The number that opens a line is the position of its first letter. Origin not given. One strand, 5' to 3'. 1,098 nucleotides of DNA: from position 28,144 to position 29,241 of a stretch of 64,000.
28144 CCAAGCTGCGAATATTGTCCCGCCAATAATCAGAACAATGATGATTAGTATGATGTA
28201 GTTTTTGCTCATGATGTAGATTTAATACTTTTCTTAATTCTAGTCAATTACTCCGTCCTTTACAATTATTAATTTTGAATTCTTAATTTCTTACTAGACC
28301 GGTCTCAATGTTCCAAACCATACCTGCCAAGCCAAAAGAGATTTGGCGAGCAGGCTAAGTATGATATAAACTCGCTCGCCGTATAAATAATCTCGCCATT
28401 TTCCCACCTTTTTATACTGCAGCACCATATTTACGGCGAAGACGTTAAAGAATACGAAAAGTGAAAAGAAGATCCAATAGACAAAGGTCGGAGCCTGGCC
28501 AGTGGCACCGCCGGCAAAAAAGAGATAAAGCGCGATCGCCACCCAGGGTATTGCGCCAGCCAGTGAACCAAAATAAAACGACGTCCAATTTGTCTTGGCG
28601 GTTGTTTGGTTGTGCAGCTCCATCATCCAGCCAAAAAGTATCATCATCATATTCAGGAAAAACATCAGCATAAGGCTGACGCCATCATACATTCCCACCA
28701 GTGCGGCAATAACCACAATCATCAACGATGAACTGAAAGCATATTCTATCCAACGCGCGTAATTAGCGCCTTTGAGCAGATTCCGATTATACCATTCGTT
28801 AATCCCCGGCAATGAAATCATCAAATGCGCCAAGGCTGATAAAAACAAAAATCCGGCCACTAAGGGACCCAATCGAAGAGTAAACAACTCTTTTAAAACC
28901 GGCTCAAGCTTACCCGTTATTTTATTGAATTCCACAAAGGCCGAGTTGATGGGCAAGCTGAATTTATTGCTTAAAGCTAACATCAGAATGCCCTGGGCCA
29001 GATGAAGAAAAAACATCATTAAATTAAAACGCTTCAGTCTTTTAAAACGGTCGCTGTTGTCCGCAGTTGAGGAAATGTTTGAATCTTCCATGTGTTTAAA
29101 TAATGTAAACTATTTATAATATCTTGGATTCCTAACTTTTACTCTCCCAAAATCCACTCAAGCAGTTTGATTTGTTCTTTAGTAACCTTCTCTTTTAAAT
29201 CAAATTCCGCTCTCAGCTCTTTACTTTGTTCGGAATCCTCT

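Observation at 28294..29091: Heliorhodopsin gene beside DNA-repair genes (UvrD-nuclease fusion and HhH-GPD glycosylase)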

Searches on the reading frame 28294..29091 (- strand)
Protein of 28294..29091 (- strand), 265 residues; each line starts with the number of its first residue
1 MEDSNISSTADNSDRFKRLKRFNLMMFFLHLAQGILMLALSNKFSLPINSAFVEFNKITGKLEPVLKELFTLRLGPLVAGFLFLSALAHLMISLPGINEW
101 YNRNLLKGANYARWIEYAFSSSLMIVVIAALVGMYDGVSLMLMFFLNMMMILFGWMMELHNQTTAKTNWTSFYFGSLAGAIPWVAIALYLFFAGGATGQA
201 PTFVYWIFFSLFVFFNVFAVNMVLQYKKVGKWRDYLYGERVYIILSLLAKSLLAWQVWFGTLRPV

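Call 3: search_protein_families(library=pfam, proteins=[window:28294-29091:-], max_evalue=0.01)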
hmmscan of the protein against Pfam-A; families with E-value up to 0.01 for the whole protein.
window:28294-29091:- (265 aa): 1 family
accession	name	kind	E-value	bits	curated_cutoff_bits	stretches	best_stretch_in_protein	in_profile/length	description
PF18761.7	Heliorhodopsin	-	4.1e-97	324.7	26.7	1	19-262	1-242/242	Heliorhodopsin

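Call 4: search_solved_structures(query=window:28294-29091:-, max_evalue=0.001, show_alignments=3)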
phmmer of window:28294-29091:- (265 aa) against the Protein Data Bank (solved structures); distinct sequences matched with E-value up to 0.001: 6.
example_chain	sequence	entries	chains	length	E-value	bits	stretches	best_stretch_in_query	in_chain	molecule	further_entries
6is6_A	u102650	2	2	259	3.4e-74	253.1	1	11-265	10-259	heliorhodopsin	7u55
7clj_A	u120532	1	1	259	7.8e-74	251.9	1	11-265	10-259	heliorhodopsin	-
9ljj_A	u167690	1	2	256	1.5e-56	195.2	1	15-264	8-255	Heliorhodopsin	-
6su3_X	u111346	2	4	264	1.7e-56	195.1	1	15-264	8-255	48C12 heliorhodopsin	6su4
6uh3_A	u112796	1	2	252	1.7e-55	191.7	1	16-262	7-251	Heliorhodopsin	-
9vfc_A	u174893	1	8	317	1.1e-36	130.1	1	17-264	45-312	heliorhodopsin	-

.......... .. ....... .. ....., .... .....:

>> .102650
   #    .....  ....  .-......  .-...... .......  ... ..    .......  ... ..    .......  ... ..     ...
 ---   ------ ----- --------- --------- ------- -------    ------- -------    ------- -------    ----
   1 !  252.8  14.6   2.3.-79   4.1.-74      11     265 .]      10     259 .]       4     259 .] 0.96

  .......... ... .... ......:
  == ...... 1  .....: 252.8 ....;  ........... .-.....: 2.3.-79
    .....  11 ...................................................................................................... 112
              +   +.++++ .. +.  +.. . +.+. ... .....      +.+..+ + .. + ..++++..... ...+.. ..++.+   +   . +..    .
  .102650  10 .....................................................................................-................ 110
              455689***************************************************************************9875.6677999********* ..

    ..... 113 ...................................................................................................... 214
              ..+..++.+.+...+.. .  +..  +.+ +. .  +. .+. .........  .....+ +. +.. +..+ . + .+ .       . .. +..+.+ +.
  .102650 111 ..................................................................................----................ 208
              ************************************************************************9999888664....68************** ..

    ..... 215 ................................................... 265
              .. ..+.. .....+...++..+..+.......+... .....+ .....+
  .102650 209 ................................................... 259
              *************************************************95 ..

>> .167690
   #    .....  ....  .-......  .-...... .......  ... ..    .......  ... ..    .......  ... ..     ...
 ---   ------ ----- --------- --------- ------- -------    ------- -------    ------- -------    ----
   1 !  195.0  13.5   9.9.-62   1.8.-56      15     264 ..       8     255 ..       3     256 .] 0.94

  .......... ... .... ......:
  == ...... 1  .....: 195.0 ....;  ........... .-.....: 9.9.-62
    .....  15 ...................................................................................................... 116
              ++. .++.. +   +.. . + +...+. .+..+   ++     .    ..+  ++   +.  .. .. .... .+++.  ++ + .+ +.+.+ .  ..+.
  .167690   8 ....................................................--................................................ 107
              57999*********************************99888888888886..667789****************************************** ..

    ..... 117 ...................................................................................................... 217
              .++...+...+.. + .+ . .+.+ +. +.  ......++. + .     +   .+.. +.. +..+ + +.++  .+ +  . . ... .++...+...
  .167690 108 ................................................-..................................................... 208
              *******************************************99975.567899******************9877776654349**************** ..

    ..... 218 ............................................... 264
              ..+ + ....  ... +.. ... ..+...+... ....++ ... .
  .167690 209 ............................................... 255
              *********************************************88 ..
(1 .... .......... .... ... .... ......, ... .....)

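Call 10: find_homologous_proteins(query=window:28294-29091:-, max_evalue=1e-20)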
Query window:28294-29091:- (265 aa): 7915 proteins with E <= 1e-20 among 8000 candidates; the best 120 are listed.
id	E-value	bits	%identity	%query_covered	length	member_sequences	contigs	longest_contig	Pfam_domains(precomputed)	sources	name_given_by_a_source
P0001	1.9e-163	560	97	100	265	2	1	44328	PF18761.8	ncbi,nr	ncbi:MAG: heliorhodopsin HeR [Patescibacteria group bacterium]|nr:heliorhodopsin HeR [Patescibacteri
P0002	3.9e-129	448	76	100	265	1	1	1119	PF18761.8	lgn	-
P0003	1.3e-126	440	74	100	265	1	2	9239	PF18761.8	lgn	-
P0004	1.7e-126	439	76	99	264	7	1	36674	PF18761.8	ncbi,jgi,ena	ncbi:MAG: heliorhodopsin HeR [Patescibacteria group bacterium]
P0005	3.5e-126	438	74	100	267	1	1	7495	PF18761.8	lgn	-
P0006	8.8e-126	437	74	99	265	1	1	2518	PF18761.8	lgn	-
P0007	1.0e-125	437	74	99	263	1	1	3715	PF18761.8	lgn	-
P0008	1.4e-125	436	73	99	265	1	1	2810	PF18761.8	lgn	-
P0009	1.4e-125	436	74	100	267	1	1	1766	PF18761.8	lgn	-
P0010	9.1e-125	434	74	100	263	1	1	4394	PF18761.8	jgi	jgi:hypothetical protein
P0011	1.3e-124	433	76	100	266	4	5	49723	PF18761.8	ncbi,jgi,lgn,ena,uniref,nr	ncbi:MAG: hypothetical protein COY66_06870 [Candidatus Kerfeldbacteria bacterium CG_4_10_14_0_8_um_f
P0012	1.2e-123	430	72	100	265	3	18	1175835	PF18761.8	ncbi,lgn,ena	-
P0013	1.9e-123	429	73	100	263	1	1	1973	PF18761.8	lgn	-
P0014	2.6e-123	429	72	100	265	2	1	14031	PF18761.8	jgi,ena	-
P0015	1.6e-122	426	77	96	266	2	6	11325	PF18761.8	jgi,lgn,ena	-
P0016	2.2e-122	426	76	100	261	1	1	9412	PF18761.8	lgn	-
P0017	3.4e-122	425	72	100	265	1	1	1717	PF18761.8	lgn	-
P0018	4.2e-122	425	75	95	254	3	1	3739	PF18761.8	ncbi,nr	ncbi:heliorhodopsin HeR [Patescibacteria group bacterium]|nr:heliorhodopsin HeR [Patescibacteria gro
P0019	5.3e-122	425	73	98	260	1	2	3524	PF18761.8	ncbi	-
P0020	2.6e-121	422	73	99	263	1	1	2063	PF18761.8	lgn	-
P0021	1.2e-120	420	70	99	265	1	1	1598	PF18761.8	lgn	-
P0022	1.4e-120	420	72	96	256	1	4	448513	PF18761.8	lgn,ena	-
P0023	1.7e-120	420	74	95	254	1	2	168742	PF18761.8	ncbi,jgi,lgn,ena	ncbi:MAG: heliorhodopsin HeR [Patescibacteria group bacterium]|jgi:hypothetical protein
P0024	3.3e-120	419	74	95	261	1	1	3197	PF18761.8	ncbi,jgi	-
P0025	3.8e-120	419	71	99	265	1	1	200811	PF18761.8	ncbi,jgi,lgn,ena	ncbi:MAG: heliorhodopsin HeR [Patescibacteria group bacterium]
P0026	4.8e-120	418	70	100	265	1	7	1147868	PF18761.8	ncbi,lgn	ncbi:MAG: heliorhodopsin HeR [Patescibacteria group bacterium]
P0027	9.5e-120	417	74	96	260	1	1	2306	PF18761.8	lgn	-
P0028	1.3e-119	417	74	95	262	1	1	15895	PF18761.8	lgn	-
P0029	1.5e-119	417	72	98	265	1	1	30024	PF18761.8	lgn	-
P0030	2.0e-119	416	75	95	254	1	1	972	PF18761.8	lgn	-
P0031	3.1e-119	416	71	99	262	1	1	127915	PF18761.8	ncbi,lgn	-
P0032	9.0e-119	414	72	98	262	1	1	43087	PF18761.8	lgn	-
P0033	9.2e-119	414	70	99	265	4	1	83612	PF18761.8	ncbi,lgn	-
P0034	9.4e-119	414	73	95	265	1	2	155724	PF18761.8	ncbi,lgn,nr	ncbi:MAG: heliorhodopsin HeR [Patescibacteria group bacterium]|nr:heliorhodopsin HeR [Patescibacteri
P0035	1.2e-118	414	73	96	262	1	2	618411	PF18761.8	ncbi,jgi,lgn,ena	ncbi:MAG: heliorhodopsin HeR [Patescibacteria group bacterium]|jgi:hypothetical protein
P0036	1.2e-118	414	70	99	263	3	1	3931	PF18761.8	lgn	-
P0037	2.4e-118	413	74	95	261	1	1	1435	PF18761.8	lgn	-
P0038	2.6e-118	413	71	99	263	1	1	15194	PF18761.8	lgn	-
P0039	2.6e-118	412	70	100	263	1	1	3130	PF18761.8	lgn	-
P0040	2.7e-118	412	70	98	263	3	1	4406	PF18761.8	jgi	jgi:hypothetical protein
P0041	7.1e-118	411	75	91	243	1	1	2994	PF18761.8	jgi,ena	-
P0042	8.5e-118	411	70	98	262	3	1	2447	PF18761.8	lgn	-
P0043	9.2e-118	411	72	97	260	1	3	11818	PF18761.8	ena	-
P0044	1.9e-117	410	70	99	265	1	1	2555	PF18761.8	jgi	-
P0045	6.2e-117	408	73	96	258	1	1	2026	PF18761.8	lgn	-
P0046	1.8e-116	406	69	100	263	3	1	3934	PF18761.8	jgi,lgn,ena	-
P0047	2.0e-116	406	69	99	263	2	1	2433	PF18761.8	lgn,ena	-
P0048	2.6e-116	406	70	99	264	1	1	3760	PF18761.8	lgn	-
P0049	3.1e-116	406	72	97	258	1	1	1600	PF18761.8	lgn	-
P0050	3.1e-116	406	71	96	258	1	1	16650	PF18761.8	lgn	-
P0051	3.6e-116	405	71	97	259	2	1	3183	PF18761.8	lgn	-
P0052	4.9e-116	405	71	95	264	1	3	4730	PF18761.8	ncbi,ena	-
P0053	6.0e-116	405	71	97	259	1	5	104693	PF18761.8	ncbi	ncbi:MAG: heliorhodopsin HeR [Thermoleophilia bacterium]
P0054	6.3e-116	405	70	100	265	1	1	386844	PF18761.8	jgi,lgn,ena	-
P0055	1.3e-115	404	79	86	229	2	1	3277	PF18761.8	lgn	-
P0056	1.8e-115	403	71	96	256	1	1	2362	PF18761.8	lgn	-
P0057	2.1e-115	403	71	97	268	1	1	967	PF18761.8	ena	-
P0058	2.3e-115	403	68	100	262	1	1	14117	PF18761.8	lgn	-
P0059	2.3e-115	403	70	97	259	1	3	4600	PF18761.8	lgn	-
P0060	2.5e-115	403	70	100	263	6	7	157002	PF18761.8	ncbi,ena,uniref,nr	ncbi:MAG: hypothetical protein A2898_02000 [Candidatus Kerfeldbacteria bacterium RIFCSPLOWO2_01_FULL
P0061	2.7e-115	403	76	91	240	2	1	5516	PF18761.8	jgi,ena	-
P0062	3.0e-115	402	70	97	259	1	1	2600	PF18761.8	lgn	-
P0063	3.7e-115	402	71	100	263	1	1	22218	PF18761.8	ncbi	-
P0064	4.5e-115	402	71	99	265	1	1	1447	PF18761.8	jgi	jgi:hypothetical protein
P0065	5.1e-115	402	71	100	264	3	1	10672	PF18761.8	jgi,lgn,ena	-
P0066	5.8e-115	402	70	95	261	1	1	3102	PF18761.8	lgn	-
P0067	6.1e-115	401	70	98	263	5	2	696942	PF18761.8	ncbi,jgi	ncbi:MAG: heliorhodopsin HeR [Patescibacteria group bacterium]|jgi:hypothetical protein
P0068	8.1e-115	401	71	96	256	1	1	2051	PF18761.8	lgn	-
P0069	9.1e-115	401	70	100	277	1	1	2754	PF18761.8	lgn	-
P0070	9.9e-115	401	71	95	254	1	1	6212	PF18761.8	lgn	-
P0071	1.1e-114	401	72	95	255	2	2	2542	PF18761.8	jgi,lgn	-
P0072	1.4e-114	400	69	100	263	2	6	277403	PF18761.8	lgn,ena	-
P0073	2.7e-114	399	68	98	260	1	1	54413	PF18761.8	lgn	-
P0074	3.1e-114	399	69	98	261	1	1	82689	PF18761.8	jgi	jgi:hypothetical protein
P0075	3.1e-114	399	70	95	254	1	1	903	PF18761.8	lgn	-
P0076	3.7e-114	399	70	99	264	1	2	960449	PF18761.8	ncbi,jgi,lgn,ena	ncbi:MAG: heliorhodopsin HeR [Patescibacteria group bacterium]|jgi:hypothetical protein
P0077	4.7e-114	399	71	95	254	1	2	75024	PF18761.8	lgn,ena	-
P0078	5.1e-114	398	68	100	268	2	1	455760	PF18761.8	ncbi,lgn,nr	ncbi:MAG: heliorhodopsin HeR [Patescibacteria group bacterium]|nr:heliorhodopsin HeR [Patescibacteri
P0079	6.8e-114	398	69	97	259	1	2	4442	PF18761.8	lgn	-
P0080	7.7e-114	398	69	97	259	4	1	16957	PF18761.8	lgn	-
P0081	8.1e-114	398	71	97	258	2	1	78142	PF18761.8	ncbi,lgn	-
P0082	8.9e-114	398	66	100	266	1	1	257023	PF18761.8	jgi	jgi:hypothetical protein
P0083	1.2e-113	397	69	98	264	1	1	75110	PF18761.8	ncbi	-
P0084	1.2e-113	397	70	96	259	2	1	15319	PF18761.8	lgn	-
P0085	1.7e-113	397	67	100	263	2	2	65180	PF18761.8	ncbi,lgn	ncbi:MAG: heliorhodopsin HeR [bacterium]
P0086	1.7e-113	397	69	95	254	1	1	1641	PF18761.8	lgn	-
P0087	1.9e-113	397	72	95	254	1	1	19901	PF18761.8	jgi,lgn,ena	-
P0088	2.2e-113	396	70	96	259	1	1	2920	PF18761.8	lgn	-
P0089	2.3e-113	396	69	99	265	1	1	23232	PF18761.8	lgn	-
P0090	2.3e-113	396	69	96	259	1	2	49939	PF18761.8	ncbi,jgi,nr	ncbi:hypothetical protein C4546_02340 [Candidatus Parcubacteria bacterium]|jgi:hypothetical protein|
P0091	2.3e-113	396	69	100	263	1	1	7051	PF18761.8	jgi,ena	-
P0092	2.6e-113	396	69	100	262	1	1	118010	PF18761.8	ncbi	-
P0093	3.4e-113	396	66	100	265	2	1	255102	PF18761.8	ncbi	ncbi:MAG: heliorhodopsin HeR [bacterium]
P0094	3.8e-113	396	69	96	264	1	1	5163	PF18761.8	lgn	-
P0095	4.6e-113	395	70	95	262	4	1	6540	PF18761.8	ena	-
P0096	6.0e-113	395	70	95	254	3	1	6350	PF18761.8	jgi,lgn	jgi:hypothetical protein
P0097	6.4e-113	395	68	99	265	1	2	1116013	PF18761.8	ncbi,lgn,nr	ncbi:MAG: heliorhodopsin HeR [Candidatus Kerfeldbacteria bacterium]|nr:heliorhodopsin HeR [Candidatu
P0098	8.5e-113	394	67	100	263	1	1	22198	PF18761.8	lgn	-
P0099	8.9e-113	394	68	97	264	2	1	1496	PF18761.8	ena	-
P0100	1.0e-112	394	69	99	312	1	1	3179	PF18761.8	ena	-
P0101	1.2e-112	394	69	95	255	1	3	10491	PF18761.8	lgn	-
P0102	1.4e-112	394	69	95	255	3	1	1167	PF18761.8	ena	-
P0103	1.9e-112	393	69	96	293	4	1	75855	PF18761.8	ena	-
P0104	2.0e-112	393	71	94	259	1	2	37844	PF18761.8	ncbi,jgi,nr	ncbi:MAG: hypothetical protein C4534_05170 [Gaiellales bacterium]|nr:MAG: hypothetical protein C4534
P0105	2.3e-112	393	69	96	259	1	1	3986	PF18761.8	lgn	-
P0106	2.9e-112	393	69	96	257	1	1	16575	PF18761.8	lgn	-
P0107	4.8e-112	392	69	96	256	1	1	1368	PF18761.8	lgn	-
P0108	5.0e-112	392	69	100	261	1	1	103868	PF18761.8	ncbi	ncbi:MAG: heliorhodopsin HeR [Patescibacteria group bacterium]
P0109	5.2e-112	392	68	99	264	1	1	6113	PF18761.8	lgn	-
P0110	5.3e-112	392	68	95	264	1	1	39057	PF18761.8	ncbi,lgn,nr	ncbi:MAG: heliorhodopsin HeR [bacterium]|nr:heliorhodopsin HeR [bacterium]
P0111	5.8e-112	392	70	95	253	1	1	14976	PF18761.8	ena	-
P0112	5.8e-112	392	70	97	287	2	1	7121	PF18761.8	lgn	-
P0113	6.2e-112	392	69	96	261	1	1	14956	PF18761.8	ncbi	ncbi:heliorhodopsin HeR [Patescibacteria group bacterium]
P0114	7.0e-112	391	68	99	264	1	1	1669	PF18761.8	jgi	jgi:hypothetical protein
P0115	7.2e-112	391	70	95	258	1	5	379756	PF18761.8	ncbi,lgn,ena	-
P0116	8.2e-112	391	69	99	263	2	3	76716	PF18761.8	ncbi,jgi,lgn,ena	ncbi:MAG: heliorhodopsin HeR [Patescibacteria group bacterium]|jgi:hypothetical protein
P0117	8.3e-112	391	67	98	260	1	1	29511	PF18761.8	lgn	-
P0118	9.1e-112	391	67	95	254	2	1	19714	PF18761.8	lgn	-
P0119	1.1e-111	391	68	99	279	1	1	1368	PF18761.8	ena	-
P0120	1.4e-111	390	67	97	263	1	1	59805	PF18761.8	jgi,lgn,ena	-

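Call 11: find_related_loci(query=window:28294-29091:-, collection=genome_contigs, flank=10000)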
Query window:28294-29091:- (265 aa) in genome_contigs; peptide patterns used: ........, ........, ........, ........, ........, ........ (x = any residue, [..] = any of these).
599 stretches matched a pattern (row limit reached: there are more); 554 encode a relative of the query (tblastn E <= 1e-3); the best 80 are kept; 80 distinct loci.
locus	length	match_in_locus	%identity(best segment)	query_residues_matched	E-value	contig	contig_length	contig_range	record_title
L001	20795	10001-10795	74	1-265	6e-133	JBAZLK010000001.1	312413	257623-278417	MAG: Patescibacteria group bacterium isolate SO_2017_LW4_167 scaffold_96_c1_LW137-91_2017, whole genome shotgun sequence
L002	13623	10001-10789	76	3-265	1e-132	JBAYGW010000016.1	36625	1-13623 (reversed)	MAG: Patescibacteria group bacterium isolate SO_2016_GW1_134 scaffold02105_OW334_2016, whole genome shotgun sequence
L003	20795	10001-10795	72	1-265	4e-130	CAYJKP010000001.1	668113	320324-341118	MAG TPA_asm: uncultured Gammaproteobacteria bacterium isolate ERP124720_co1_115 genome assembly, contig: NODE_11_length_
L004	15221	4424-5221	75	1-265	7e-128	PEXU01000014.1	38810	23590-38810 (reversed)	MAG: Candidatus Kerfeldbacteria bacterium CG08_land_8_20_14_0_20_40_16 CG08_land_8_20_14_0.20_scaffold_216_c, whole geno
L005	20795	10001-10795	71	1-265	1e-127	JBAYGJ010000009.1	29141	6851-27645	MAG: Patescibacteria group bacterium isolate SO_2016_GW1_122 scaffold02860_OW334_2016, whole genome shotgun sequence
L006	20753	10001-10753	74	15-265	4e-127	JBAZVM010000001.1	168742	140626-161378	MAG: Patescibacteria group bacterium isolate SO_2017_GW1_252 NODE_684_length_168742_cov_2.267005_OW334_2017, whole genom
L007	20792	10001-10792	71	1-265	2e-126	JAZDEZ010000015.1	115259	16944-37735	MAG: Patescibacteria group bacterium isolate MEGAHIT-group-0.176 k141_19808306, whole genome shotgun sequence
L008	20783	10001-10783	71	3-265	4e-125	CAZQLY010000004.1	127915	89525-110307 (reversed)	MAG TPA_asm: uncultured Gammaproteobacteria bacterium isolate SRP141376_co4_153 genome assembly, contig: NODE_160_length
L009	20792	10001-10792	70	3-265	1e-123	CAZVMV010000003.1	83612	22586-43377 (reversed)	MAG TPA_asm: uncultured Gammaproteobacteria bacterium isolate SRP173033_co2_263 genome assembly, contig: NODE_85_length_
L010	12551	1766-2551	68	4-265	1e-120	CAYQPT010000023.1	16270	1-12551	MAG TPA_asm: uncultured Candidatus Saccharibacteria bacterium isolate SRP192927_co1_1036 genome assembly, contig: NODE_7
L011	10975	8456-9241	69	5-265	2e-119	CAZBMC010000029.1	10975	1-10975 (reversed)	MAG TPA_asm: uncultured Gammaproteobacteria bacterium isolate SRP329715_co1_47 genome assembly, contig: NODE_9191_length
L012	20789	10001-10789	67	1-265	2e-119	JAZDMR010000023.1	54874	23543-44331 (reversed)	MAG: bacterium isolate MEGAHIT-group-0.67 k141_407350, whole genome shotgun sequence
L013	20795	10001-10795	67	1-265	2e-118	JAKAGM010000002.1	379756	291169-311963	MAG: bacterium isolate WY2.bin33 NODE_16_length_379756_cov_3.634433, whole genome shotgun sequence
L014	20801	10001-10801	67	1-265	8e-118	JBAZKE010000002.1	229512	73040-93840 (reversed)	MAG: Patescibacteria group bacterium isolate SO_2017_LW4_136 scaffold_158_c1_LW137-91_2017, whole genome shotgun sequenc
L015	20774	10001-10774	69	4-265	5e-118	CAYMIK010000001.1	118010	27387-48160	MAG TPA_asm: uncultured Candidatus Saccharibacteria bacterium isolate SRP286056_co2_576 genome assembly, contig: NODE_13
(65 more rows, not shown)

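Call 19: find_encoding_contigs(protein=P0001, flank=10000, max_places=4)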
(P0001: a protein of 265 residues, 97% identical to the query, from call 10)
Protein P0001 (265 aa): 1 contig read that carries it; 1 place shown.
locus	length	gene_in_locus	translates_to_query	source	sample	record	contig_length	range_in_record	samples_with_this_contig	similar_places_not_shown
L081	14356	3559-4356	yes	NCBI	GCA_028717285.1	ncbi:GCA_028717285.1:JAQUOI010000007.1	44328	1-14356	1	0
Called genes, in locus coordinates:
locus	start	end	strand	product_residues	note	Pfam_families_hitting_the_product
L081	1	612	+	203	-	PF00006:ATP-synt_ab, PF22919:ATP-synt_VA_C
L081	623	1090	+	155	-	PF02823:ATP-synt_DE_N, PF00401:ATP-synt_DE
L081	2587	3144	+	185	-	PF27226:AF_1845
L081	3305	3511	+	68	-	-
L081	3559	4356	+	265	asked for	PF18761:Heliorhodopsin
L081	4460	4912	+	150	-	-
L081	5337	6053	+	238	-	PF00730:HhH-GPD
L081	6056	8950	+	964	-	PF00580:UvrD-helicase, PF01443:Viral_helicase1 (faint), PF13245:AAA_19, PF13604:AAA_30 (faint), PF13361:UvrD_C, PF13538:UvrD_C_2 (faint), PF12705:PDDEXK_1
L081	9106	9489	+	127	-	-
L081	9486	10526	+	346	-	PF02912:Phe_tRNA-synt_N, PF01409:tRNA-synt_2d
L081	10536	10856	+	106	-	-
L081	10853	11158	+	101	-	-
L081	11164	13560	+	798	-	PF01588:tRNA_bind, PF03483:B3_4, PF03484:B5, PF17759:tRNA_synthFbeta, PF03147:FDX-ACB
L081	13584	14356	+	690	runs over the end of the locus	PF02518:HATPase_c, PF00204:DNA_gyraseB, PF01751:Toprim, PF00986:DNA_gyraseB_C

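Call 20: find_encoding_contigs(protein=window:28294-29091:-, flank=10000, max_places=4)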
Protein window:28294-29091:- (265 aa): 1 contig read that carries it; 1 place shown.
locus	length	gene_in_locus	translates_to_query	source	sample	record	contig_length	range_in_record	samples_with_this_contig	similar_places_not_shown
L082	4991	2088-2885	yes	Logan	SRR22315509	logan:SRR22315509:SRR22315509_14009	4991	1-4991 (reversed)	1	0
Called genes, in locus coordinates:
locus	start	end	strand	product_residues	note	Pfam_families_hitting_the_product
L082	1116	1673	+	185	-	PF27226:AF_1845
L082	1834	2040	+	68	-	-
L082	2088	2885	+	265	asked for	PF18761:Heliorhodopsin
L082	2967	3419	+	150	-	-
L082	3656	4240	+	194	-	PF00730:HhH-GPD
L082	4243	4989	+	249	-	?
